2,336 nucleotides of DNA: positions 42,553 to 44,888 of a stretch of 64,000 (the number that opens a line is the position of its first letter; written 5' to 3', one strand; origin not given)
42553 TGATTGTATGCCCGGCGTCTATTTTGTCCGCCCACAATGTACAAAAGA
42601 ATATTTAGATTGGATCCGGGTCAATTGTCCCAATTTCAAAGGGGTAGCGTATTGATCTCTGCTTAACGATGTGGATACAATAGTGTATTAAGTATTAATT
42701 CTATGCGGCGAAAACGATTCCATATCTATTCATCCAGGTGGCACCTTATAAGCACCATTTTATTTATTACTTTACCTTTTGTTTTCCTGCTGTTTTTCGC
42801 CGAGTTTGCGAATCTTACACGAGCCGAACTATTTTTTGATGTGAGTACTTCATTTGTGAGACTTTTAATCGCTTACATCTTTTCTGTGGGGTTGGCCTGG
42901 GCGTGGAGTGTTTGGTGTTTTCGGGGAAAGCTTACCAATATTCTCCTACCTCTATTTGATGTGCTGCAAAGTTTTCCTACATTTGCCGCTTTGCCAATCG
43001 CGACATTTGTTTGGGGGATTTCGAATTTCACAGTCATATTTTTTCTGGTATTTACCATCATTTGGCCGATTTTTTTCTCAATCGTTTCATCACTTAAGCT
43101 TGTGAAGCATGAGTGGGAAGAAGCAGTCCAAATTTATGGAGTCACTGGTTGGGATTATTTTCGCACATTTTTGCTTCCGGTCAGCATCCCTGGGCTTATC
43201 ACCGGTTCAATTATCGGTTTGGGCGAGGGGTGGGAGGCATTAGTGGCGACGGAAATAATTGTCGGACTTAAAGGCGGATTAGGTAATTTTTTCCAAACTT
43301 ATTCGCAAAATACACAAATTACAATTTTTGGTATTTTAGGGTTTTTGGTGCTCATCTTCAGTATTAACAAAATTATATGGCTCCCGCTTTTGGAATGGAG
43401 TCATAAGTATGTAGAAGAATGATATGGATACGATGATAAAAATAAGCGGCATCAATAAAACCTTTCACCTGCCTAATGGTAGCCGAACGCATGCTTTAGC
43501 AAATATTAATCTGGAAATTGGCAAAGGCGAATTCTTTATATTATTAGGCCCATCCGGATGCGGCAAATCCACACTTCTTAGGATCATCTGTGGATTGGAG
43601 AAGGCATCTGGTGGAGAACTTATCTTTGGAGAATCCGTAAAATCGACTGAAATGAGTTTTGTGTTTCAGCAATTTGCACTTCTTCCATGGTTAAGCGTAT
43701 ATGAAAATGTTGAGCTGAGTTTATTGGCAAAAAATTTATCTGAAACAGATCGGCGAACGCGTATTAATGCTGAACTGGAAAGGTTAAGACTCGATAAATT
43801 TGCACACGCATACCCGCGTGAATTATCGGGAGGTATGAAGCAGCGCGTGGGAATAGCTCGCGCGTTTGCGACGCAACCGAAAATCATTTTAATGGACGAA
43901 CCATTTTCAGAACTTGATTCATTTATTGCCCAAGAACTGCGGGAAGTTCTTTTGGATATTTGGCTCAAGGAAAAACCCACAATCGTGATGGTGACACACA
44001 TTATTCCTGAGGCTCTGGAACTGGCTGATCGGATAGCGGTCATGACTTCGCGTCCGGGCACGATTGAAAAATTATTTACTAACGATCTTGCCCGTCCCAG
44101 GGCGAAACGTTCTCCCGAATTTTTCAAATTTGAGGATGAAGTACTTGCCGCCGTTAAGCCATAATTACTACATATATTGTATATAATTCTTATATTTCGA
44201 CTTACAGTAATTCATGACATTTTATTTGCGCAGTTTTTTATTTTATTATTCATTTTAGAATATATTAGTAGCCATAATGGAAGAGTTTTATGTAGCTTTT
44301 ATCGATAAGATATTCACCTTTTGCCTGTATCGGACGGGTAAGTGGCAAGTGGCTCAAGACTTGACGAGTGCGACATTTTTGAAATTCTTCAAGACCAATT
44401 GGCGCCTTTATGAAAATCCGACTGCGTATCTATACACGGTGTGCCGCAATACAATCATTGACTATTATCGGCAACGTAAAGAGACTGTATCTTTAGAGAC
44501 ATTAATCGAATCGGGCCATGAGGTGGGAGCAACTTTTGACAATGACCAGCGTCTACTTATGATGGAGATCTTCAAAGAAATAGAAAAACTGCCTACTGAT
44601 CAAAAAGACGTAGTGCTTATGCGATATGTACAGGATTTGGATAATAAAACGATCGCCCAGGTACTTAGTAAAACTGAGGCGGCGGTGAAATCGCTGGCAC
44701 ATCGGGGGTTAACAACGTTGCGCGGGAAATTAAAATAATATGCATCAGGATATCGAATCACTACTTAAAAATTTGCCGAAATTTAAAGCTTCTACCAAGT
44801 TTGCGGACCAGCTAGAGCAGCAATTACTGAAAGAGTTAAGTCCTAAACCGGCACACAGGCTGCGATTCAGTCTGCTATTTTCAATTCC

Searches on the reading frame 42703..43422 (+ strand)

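Call 68: search_protein_families(library=pfam, proteins=[window:42703-43422:+], max_evalue=0.0001)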
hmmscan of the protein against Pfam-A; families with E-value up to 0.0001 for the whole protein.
window:42703-43422:+ (239 aa): 1 family
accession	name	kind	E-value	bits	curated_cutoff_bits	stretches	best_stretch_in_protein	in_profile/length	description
PF00528.27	BPD_transp_1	-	1.3e-18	67.8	26.4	1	72-221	11-171/184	Binding-protein-dependent transport system inner membrane component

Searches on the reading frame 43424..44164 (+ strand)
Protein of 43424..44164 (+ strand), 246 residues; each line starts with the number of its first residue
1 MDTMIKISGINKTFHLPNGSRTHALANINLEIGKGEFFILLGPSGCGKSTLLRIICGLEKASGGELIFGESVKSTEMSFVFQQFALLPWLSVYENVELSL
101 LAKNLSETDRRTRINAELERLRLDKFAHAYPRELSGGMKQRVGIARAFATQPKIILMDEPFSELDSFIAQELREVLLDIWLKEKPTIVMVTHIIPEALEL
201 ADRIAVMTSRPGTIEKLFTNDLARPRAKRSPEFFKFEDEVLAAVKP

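Call 68: search_protein_families(library=pfam, proteins=[window:43424-44164:+], max_evalue=0.0001)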
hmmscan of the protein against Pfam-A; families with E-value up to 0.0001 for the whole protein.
window:43424-44164:+ (246 aa): 3 families
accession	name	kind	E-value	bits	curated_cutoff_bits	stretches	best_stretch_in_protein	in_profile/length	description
PF00005.33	ABC_tran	-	8e-32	111.1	25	1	25-161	1-136/137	ABC transporter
PF13304.12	AAA_21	-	4.8e-08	33.9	27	0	131-196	235-301/304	AAA domain, putative AbiEii toxin, Type IV TA system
PF03215.21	Rad17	-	5.1e-05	23.7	23.8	0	25-76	35-86/186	Rad17 P-loop domain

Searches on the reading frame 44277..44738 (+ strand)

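Call 82: search_protein_families(library=pfam, proteins=[window:44277-44738:+], max_evalue=0.0001)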
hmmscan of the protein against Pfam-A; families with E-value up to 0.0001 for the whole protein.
window:44277-44738:+ (153 aa): 3 families
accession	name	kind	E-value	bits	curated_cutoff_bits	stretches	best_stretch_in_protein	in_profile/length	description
PF08281.18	Sigma70_r4_2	-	2.5e-13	49.9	25.7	1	97-148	3-54/54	Sigma-70, region 4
PF04542.20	Sigma70_r2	-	3e-09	37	24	1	6-68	3-69/71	Sigma-70 region 2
PF04545.22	Sigma70_r4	-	1.2e-08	34.8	24.1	1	102-149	2-49/50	Sigma-70, region 4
